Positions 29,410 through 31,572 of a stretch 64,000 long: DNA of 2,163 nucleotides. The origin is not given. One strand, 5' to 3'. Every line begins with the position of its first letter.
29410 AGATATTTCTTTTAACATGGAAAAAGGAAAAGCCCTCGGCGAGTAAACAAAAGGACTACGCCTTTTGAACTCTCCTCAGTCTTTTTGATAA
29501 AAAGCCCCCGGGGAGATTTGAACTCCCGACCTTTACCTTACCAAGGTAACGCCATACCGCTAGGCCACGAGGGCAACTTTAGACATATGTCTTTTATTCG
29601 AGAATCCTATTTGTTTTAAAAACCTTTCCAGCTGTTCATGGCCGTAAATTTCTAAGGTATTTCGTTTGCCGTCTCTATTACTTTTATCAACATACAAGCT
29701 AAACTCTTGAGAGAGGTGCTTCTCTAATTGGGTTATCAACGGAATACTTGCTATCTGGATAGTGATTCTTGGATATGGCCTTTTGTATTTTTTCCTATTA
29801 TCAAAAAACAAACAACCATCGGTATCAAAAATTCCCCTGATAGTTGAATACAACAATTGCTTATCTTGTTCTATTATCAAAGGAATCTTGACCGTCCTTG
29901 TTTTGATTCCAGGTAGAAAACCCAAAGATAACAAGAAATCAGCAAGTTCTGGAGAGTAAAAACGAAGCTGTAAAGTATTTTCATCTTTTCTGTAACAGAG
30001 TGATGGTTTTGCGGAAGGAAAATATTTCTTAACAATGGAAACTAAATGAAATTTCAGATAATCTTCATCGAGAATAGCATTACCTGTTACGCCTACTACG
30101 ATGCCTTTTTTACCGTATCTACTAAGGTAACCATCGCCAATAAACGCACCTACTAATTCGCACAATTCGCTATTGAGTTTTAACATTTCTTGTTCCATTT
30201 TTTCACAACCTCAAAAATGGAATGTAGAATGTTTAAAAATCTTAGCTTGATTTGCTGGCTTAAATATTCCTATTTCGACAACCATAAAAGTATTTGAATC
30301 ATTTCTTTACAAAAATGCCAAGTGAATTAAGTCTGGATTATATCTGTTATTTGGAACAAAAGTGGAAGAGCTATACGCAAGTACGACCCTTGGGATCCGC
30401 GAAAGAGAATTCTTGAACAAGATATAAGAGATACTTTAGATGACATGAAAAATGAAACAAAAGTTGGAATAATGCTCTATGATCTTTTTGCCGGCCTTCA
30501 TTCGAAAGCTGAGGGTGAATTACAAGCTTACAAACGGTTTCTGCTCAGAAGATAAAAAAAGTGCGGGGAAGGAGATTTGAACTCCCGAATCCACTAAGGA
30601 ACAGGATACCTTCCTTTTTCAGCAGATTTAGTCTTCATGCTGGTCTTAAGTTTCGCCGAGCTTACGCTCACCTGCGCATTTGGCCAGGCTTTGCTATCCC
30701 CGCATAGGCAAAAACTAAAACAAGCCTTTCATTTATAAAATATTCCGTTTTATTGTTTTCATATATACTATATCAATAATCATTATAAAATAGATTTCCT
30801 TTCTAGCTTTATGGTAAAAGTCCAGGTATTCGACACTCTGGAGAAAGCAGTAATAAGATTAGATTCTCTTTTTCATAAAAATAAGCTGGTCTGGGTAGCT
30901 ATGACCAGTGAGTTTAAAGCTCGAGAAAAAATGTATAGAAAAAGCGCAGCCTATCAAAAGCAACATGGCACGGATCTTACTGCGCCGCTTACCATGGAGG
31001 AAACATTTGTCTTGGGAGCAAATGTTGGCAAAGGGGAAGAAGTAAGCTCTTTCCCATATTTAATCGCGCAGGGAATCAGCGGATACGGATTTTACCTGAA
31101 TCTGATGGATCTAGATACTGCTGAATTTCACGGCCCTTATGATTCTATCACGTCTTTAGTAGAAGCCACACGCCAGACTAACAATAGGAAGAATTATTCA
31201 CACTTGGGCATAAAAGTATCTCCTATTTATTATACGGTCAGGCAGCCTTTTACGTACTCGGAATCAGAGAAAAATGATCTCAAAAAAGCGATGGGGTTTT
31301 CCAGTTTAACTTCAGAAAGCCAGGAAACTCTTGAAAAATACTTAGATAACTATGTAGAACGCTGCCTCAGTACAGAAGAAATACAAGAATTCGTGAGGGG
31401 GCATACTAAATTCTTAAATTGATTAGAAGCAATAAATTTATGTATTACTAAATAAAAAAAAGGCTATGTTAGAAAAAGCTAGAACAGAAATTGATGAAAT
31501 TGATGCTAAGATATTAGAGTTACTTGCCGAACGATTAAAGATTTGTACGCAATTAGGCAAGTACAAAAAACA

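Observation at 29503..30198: Free-standing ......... homing endonuclease whose 3' end overlaps tRNA-Thr, between two tRNA genes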

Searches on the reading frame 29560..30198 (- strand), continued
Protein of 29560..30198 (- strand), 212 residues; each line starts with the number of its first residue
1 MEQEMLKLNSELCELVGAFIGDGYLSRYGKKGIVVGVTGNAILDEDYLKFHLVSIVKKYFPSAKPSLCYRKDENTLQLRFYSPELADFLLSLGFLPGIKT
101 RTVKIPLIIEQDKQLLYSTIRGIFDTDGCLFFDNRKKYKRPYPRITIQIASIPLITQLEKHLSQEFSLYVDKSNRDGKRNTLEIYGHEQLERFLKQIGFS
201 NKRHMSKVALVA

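Call 50: search_protein_families(library=ncbifam, proteins=[window:29560-30198:-, P0090], max_evalue=0.1)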
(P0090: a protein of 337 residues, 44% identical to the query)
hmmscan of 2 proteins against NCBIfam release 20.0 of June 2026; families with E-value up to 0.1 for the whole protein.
window:29560-30198:- (212 aa): 4 families
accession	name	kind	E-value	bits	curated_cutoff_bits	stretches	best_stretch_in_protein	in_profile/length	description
NF003157.0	PRK04132.1-2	equivalog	1.5e-06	26.5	1103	1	7-208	167-352/864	replication factor C small subunit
NF003159.0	PRK04132.1-4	equivalog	0.0041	15.2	999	1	10-207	178-340/852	replication factor C small subunit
NF005852.0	PRK07773.1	equivalog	0.0071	14.7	780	1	86-208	582-705/886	replicative DNA helicase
NF011418.0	PRK14845.1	equivalog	0.018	12.8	756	1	85-206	200-306/1049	translation initiation factor IF-2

P0090 (337 aa): 3 families
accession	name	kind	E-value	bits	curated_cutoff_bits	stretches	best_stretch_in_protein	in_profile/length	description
NF005852.0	PRK07773.1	equivalog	0.00034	19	780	1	220-332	592-706/886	replicative DNA helicase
NF011491.0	PRK14898.1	equivalog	0.00067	17.8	783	1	220-330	317-417/860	DNA-directed RNA polymerase subunit A''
NF011418.0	PRK14845.1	equivalog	0.0015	16.4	756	1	192-331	185-308/1049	translation initiation factor IF-2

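Call 52: find_related_loci(query=A1, collection=viral_contigs, flank=5000)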
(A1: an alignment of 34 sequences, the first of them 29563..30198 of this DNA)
Query A1 (212 aa) in viral_contigs; peptide patterns used: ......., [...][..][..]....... (x = any residue, [..] = any of these).
123 stretches matched a pattern; 9 encode a relative of the query (tblastn E <= 1e-3); 9 distinct loci.
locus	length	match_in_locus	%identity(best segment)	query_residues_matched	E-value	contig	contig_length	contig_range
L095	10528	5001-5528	29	8-203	5e-11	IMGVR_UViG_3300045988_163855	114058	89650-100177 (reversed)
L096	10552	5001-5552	28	14-209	2e-9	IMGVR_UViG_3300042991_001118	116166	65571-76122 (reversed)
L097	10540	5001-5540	25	8-204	6e-9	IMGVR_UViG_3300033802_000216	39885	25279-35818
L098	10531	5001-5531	31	7-203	9e-9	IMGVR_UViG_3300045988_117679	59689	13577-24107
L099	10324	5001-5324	32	8-130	9e-8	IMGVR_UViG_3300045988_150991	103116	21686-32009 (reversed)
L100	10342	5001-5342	28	7-128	4e-7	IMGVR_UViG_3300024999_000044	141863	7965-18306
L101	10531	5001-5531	31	7-203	9e-9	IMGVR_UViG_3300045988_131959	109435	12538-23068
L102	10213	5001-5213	31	65-128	1e-5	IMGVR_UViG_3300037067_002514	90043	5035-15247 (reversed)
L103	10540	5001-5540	25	8-199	2e-5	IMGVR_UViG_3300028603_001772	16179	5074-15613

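Call 63: predict_structure(alignment_id=A3)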
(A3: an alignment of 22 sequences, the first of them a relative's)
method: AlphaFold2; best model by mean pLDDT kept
length: 333 residues; sequences in the alignment: 22
mean_pLDDT: 91.8   pTM: 0.69
mean pLDDT of the five models: 91.8, 90.9, 91.0, 90.9, 90.0
residues with pLDDT >= 90: 243; 70-90: 87; 50-70: 3; < 50: 0
segments of 3 or more residues with pLDDT < 50: none
pLDDT, mean of each block of 10 residues (from residue 1): 93 88 83 93 93 92 90 92 88 91 86 80 88 97 89 92 95 94 93 93 93 88 91 97 96 89 92 97 98 95 96 97 94 79
secondary structure, 60 per line:
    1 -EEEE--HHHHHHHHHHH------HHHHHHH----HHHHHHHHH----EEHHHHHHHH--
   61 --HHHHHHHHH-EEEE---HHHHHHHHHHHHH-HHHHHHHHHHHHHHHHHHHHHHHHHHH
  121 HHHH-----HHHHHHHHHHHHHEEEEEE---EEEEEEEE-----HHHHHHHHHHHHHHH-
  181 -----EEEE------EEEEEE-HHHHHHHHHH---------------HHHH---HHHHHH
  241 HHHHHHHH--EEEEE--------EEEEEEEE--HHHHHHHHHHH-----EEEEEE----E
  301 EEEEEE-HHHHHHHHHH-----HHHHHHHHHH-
elements in order: E2-5 H8-18 H25-31 H36-44 H51-58 H63-71 E73-76 H80-92 H94-124 H130-142 E143-148 E152-159 H165-179 E186-189 E196-201 H203-212 H228-231 H235-248 E251-255 E264-271 H274-284 E290-295 E300-306 H308-317 H323-332

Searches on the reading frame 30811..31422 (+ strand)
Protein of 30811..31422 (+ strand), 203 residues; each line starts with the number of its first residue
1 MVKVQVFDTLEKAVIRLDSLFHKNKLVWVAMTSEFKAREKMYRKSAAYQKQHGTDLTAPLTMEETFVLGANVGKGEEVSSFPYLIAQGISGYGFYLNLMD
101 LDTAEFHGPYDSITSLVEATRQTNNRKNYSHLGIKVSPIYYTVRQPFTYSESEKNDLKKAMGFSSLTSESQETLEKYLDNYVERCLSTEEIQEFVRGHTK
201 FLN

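Call 4: search_protein_families(library=pfam, proteins=[window:30811-31422:+], max_evalue=0.1)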
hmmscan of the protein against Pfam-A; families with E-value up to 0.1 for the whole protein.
window:30811-31422:+ (203 aa): 1 family
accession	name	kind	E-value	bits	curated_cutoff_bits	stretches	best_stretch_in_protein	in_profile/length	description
PF08479.16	POTRA_2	-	0.09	13.1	24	0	167-200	12-45/76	POTRA domain, ShlB-type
